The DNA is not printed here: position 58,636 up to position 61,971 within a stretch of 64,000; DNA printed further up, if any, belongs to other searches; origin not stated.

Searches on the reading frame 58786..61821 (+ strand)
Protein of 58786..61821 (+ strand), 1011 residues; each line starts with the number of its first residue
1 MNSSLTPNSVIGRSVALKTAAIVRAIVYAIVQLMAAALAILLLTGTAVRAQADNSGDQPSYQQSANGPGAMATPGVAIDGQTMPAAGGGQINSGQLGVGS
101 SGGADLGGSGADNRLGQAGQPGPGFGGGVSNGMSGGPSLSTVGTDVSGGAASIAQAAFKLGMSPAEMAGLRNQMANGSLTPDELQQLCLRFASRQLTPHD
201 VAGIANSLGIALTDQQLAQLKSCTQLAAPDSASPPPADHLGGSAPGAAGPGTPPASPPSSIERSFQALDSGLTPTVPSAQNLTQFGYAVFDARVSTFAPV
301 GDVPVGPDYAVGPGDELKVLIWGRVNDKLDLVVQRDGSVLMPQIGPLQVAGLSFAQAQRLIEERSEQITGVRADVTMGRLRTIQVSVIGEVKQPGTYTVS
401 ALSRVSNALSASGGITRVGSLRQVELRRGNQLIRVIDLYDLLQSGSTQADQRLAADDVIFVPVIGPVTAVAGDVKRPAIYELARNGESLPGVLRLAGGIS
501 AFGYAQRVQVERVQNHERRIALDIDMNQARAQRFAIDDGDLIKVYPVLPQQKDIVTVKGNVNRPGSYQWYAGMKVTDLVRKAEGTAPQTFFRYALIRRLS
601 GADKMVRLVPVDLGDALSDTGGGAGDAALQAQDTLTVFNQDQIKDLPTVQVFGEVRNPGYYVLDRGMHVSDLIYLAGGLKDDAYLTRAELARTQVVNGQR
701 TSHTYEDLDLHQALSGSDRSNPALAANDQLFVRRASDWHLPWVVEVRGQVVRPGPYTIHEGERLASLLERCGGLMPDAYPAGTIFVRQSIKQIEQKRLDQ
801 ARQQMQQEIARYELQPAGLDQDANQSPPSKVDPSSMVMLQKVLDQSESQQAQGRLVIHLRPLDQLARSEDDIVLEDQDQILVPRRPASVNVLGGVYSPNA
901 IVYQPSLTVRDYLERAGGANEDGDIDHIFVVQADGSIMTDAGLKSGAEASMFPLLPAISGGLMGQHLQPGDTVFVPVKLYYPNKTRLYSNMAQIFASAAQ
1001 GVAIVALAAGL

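Call 71: search_protein_families(library=pfam, proteins=[window:58786-61821:+], max_evalue=0.00001)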
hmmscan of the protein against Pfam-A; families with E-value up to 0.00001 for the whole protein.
window:58786-61821:+ (1011 aa): 3 families
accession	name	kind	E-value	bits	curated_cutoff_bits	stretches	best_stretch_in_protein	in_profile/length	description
PF10531.15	SLBB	-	2.9e-52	174.8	27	4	649-699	2-50/55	SLBB domain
PF22461.2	SLBB_2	-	8.3e-41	138.4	27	1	384-461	2-79/79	SLBB domain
PF02563.21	Poly_export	-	3e-14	53.4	28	1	304-376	2-75/77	Polysaccharide biosynthesis/export protein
